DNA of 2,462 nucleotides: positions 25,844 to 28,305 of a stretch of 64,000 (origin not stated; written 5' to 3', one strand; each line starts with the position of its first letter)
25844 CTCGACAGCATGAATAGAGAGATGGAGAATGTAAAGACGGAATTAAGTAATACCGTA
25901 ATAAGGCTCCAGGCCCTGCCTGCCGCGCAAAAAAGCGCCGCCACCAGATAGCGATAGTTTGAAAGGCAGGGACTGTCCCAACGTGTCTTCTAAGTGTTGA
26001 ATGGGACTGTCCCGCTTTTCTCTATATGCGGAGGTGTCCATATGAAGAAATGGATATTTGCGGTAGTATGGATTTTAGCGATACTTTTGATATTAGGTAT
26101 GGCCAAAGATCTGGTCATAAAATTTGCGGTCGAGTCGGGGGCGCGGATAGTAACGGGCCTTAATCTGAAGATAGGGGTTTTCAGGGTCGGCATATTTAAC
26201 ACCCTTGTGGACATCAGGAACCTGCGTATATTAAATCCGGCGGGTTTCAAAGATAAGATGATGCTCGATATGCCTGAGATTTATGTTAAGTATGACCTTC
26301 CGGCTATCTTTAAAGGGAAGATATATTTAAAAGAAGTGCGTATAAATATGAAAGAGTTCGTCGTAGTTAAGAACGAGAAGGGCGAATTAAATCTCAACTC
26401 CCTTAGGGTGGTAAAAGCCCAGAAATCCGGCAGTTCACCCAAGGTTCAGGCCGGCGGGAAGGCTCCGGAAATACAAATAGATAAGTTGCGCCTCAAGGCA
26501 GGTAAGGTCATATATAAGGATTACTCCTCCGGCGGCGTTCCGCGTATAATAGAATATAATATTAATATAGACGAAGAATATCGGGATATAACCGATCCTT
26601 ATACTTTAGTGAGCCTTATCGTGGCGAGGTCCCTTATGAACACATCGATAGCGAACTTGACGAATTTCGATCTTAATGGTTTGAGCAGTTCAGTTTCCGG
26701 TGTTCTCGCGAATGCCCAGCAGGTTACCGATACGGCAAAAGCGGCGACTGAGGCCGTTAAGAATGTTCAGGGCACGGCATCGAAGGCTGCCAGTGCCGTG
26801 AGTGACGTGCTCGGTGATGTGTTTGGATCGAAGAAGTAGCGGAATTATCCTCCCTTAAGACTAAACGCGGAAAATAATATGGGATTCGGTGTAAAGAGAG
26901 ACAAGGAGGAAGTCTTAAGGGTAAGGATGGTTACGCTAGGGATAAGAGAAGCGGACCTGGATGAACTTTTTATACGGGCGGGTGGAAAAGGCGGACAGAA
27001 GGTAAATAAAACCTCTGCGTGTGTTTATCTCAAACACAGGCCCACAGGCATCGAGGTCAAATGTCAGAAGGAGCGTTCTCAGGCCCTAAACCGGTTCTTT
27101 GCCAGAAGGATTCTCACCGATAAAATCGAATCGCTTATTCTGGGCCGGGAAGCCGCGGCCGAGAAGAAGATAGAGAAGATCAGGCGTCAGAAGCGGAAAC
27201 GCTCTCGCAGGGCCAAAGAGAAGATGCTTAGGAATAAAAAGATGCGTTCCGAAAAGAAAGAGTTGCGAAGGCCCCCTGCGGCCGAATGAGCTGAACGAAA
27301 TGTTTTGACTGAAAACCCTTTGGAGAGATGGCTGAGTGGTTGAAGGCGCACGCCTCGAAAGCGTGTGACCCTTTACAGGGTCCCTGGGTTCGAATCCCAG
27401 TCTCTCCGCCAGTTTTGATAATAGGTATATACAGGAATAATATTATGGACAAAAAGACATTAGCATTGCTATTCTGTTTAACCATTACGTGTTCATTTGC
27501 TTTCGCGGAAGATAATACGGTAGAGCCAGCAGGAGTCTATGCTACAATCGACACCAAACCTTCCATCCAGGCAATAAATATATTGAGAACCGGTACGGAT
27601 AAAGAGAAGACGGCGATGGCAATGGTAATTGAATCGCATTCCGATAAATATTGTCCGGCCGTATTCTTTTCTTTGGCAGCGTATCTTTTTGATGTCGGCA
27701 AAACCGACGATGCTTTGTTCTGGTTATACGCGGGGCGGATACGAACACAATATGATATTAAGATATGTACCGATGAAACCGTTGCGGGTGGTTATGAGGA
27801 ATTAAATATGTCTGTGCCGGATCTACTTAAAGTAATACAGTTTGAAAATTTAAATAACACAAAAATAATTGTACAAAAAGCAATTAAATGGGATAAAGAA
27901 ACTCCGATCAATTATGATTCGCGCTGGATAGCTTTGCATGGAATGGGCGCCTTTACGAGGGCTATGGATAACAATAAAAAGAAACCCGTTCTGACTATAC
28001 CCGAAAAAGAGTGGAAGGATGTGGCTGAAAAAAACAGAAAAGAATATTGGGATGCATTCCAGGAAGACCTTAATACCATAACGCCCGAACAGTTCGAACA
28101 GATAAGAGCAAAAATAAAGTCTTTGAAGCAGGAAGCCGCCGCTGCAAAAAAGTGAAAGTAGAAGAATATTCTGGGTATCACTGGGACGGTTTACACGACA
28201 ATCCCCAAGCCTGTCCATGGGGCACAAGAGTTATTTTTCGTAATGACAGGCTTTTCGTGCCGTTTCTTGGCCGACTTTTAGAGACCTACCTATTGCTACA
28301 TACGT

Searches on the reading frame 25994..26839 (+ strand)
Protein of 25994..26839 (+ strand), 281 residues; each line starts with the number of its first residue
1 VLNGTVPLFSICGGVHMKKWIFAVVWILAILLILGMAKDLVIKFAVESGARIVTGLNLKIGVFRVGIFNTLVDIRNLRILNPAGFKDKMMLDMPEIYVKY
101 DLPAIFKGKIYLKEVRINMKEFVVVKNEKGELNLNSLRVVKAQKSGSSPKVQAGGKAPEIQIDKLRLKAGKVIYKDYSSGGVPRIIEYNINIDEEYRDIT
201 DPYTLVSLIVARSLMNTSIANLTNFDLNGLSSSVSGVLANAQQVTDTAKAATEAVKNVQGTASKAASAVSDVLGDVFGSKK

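Call 14: search_protein_families(library=pfam, proteins=[window:25994-26839:+])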
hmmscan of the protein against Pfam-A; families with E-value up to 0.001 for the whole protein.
window:25994-26839:+ (281 aa): 2 families
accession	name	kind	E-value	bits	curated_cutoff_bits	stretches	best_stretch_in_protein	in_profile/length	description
PF05359.17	DUF748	-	2.2e-13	49.7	50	1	17-189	14-181/1037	Domain of Unknown Function (DUF748)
PF05170.20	AsmA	-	2.4e-05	23.8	29.8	1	72-230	66-197/607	AsmA family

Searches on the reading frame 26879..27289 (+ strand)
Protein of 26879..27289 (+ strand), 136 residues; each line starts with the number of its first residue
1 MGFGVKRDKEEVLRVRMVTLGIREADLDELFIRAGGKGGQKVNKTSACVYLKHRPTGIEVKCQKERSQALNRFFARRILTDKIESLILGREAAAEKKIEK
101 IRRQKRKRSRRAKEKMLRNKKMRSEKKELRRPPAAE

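Call 14: search_protein_families(library=pfam, proteins=[window:26879-27289:+])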
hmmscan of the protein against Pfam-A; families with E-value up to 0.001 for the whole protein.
window:26879-27289:+ (136 aa): 1 family
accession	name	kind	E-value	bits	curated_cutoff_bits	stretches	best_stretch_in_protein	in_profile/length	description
PF00472.26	RF-1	-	4.4e-24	85.1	35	1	19-130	4-116/116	RF-1 domain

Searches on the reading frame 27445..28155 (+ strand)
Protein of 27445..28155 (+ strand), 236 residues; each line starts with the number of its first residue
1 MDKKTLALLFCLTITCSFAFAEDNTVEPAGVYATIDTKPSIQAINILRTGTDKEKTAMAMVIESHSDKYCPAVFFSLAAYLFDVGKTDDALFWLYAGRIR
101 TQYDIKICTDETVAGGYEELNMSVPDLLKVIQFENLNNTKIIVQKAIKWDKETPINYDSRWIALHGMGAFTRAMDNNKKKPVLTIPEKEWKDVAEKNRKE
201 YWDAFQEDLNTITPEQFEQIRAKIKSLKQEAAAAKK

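Call 14: search_protein_families(library=pfam, proteins=[window:27448-28155:+])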
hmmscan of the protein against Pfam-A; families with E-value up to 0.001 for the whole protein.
window:27448-28155:+ (235 aa): 0 families

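Call 36: find_homologous_proteins(query=window:27445-28155:+)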
Query window:27445-28155:+ (236 aa): 35 proteins with E <= 0.001 among 391 candidates.
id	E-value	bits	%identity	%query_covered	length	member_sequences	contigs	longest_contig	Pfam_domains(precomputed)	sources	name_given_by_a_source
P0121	7.6e-155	531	100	100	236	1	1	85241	-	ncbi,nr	ncbi:MAG: hypothetical protein NTY76_00425 [Candidatus Omnitrophica bacterium]|nr:hypothetical prote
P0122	8.1e-123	426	78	100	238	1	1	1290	-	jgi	jgi:hypothetical protein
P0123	5.0e-114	397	74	100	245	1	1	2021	-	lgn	-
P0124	2.5e-111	388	73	97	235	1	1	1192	-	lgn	-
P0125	5.4e-108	377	94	75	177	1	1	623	-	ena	-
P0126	1.8e-107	376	71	100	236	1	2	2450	-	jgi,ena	-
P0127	3.6e-102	358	67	99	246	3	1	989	-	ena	-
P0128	2.4e-97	343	66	100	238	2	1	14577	-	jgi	jgi:hypothetical protein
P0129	2.6e-84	300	59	97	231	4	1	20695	-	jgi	-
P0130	9.1e-70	252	53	96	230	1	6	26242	-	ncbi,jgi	-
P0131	2.8e-65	238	51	97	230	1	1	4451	-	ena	-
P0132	6.5e-65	236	50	95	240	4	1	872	-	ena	-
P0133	8.8e-65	236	49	98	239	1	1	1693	-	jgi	jgi:hypothetical protein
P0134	2.1e-64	235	51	92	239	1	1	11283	-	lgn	-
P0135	4.0e-64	234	49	91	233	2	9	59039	-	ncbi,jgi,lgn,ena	ncbi:MAG: hypothetical protein WCR55_07545 [Lentisphaerota bacterium]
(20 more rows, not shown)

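Call 37: find_encoding_contigs(protein=P0123, flank=3000, max_places=3)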
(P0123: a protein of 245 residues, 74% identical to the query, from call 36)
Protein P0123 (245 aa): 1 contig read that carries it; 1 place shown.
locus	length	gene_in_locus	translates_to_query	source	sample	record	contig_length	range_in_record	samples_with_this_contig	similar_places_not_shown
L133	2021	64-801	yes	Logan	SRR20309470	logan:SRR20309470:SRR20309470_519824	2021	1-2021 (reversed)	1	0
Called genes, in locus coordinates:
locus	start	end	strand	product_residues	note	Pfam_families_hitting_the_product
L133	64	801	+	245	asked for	-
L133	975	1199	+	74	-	PF11074:DUF2779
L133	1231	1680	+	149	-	PF00383:dCMP_cyt_deam_1, PF14437:MafB19-deam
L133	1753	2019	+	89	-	?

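Call 38: find_encoding_contigs(protein=P0126, flank=3000, max_places=3)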
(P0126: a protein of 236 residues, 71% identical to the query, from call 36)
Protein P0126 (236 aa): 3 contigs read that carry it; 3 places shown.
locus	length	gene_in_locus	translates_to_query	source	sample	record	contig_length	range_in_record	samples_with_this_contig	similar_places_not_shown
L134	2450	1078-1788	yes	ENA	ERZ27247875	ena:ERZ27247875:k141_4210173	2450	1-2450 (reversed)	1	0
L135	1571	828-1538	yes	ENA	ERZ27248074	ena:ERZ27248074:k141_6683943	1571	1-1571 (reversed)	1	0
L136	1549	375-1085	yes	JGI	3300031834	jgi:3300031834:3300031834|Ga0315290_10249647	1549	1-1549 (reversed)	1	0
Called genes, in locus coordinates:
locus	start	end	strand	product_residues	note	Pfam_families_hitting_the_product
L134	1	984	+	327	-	?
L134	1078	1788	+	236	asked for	-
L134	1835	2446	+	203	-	PF01612:DNA_pol_A_exo1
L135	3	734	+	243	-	?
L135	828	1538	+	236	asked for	-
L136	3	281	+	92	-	?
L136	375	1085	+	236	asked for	-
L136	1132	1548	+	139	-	?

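Call 39: find_encoding_contigs(protein=P0128, flank=4000, max_places=3)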
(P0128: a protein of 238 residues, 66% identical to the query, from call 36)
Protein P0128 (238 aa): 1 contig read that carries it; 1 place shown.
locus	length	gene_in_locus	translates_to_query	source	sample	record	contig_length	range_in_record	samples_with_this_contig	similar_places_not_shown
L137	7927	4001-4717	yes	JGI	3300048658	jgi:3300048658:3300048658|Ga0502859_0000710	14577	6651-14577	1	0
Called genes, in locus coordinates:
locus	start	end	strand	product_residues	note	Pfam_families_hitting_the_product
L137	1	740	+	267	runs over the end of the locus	PF13338:AbiEi_4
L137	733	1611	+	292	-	PF08843:AbiEii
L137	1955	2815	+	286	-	PF03783:CsgG (weak)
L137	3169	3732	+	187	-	-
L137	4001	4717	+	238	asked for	-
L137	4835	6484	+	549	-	-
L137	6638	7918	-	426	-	PF18884:TSP3_bac (weak)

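Call 42: find_encoding_contigs(protein=P0122, flank=3000, max_places=3)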
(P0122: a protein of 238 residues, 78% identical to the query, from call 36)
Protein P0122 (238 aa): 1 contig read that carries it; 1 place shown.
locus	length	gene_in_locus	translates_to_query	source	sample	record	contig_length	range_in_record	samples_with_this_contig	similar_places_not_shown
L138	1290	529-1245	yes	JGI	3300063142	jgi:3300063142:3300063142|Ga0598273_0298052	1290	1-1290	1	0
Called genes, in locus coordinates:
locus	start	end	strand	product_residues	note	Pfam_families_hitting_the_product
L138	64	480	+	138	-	-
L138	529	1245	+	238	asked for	-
